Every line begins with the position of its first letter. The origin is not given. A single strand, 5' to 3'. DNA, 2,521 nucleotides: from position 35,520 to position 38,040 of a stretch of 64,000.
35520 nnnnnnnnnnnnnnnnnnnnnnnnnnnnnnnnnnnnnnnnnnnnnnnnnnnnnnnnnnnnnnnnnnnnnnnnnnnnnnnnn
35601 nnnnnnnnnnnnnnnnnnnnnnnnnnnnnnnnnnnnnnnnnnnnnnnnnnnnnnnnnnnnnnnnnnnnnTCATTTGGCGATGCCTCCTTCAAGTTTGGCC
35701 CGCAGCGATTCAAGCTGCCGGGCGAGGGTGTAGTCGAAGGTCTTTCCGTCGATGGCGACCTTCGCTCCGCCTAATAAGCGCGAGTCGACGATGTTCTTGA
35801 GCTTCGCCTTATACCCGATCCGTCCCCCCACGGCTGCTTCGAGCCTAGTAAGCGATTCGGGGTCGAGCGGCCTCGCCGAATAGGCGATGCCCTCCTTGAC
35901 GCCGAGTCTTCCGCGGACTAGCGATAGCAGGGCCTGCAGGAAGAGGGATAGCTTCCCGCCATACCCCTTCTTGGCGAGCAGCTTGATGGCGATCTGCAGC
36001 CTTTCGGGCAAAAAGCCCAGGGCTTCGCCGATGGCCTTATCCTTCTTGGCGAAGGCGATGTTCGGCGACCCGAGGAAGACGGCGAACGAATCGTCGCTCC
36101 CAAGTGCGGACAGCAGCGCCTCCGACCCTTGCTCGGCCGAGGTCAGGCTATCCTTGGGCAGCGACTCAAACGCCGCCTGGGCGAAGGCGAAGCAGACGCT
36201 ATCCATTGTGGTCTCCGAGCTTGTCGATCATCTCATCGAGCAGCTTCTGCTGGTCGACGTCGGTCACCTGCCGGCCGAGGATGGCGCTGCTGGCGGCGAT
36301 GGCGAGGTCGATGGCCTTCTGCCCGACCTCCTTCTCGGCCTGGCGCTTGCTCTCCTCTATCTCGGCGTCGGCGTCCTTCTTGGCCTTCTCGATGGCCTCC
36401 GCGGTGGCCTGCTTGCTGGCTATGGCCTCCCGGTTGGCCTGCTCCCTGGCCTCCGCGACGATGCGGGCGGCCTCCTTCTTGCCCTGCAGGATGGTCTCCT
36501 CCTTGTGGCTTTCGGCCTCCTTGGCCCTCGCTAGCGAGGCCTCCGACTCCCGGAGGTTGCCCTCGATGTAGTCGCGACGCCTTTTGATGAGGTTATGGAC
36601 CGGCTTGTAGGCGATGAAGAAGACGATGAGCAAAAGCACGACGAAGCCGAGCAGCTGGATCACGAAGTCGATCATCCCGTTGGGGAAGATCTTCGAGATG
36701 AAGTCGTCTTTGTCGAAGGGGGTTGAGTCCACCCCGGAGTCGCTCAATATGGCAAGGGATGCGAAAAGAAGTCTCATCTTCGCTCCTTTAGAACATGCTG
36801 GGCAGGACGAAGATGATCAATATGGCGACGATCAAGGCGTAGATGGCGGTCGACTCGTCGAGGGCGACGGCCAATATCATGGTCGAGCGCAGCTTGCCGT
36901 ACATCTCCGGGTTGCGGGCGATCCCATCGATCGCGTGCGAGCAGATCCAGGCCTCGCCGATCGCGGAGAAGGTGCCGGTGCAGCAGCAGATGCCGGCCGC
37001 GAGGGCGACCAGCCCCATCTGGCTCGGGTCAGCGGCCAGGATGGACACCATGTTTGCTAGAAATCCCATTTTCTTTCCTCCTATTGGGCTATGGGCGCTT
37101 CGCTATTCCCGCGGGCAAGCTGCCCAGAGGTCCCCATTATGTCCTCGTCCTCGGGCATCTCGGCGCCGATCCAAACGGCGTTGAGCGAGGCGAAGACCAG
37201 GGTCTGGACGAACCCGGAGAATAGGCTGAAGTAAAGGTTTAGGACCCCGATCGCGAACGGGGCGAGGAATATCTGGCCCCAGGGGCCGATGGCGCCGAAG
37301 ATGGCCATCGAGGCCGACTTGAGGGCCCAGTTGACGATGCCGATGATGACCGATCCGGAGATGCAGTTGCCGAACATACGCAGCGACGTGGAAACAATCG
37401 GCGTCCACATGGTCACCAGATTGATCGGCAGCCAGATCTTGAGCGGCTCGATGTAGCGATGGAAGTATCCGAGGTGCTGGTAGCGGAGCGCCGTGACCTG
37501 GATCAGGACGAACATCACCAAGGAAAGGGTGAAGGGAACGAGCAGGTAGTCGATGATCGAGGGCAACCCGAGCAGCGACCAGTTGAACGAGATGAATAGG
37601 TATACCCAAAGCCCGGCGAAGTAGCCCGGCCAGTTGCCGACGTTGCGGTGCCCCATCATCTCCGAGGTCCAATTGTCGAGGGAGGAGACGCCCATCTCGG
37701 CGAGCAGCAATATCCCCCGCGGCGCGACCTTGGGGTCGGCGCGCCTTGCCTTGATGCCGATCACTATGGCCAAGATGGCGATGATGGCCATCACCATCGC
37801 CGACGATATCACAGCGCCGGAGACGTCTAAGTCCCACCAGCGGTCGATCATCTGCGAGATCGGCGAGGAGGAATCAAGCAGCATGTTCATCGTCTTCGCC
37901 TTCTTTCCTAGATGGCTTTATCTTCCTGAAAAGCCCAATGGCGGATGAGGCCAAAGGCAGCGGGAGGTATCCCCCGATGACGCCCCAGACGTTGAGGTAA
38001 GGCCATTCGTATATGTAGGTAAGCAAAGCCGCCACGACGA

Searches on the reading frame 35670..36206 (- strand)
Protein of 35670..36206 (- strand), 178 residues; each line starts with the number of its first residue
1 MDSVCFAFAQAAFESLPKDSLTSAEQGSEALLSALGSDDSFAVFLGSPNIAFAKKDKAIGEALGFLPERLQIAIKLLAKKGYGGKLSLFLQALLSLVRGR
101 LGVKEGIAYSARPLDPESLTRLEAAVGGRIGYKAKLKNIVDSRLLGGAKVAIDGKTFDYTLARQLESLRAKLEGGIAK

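Call 29: search_protein_families(library=pfam, proteins=[window:35670-36206:-], max_evalue=0.0001)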
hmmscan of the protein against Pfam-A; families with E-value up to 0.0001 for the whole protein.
window:35670-36206:- (178 aa): 1 family
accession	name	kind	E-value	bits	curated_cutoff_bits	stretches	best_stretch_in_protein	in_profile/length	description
PF00213.23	OSCP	-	1.3e-21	77.9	22.3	1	8-172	5-172/172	ATP synthase delta (OSCP) subunit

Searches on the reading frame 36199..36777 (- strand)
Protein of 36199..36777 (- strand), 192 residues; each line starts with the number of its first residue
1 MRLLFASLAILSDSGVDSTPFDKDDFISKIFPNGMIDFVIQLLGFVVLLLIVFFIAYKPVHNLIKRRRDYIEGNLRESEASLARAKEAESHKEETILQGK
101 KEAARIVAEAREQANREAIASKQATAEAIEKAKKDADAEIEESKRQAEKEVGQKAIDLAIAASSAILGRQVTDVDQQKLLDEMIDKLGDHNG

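Call 29: search_protein_families(library=pfam, proteins=[window:36199-36777:-], max_evalue=0.0001)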
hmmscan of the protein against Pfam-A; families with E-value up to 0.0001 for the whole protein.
window:36199-36777:- (192 aa): 1 family
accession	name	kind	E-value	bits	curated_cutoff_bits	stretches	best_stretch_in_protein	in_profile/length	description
PF00430.23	ATP-synt_B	-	4.1e-21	75.9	28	1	38-167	2-131/132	ATP synthase B/B' CF(0)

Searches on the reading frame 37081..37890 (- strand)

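Call 29: search_protein_families(library=pfam, proteins=[window:37081-37890:-], max_evalue=0.0001)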
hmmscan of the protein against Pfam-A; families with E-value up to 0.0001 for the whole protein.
window:37081-37890:- (269 aa): 1 family
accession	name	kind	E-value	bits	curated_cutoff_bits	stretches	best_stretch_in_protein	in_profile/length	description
PF00119.25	ATP-synt_A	-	1.4e-26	94.1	33.9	1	33-241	3-216/217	ATP synthase A chain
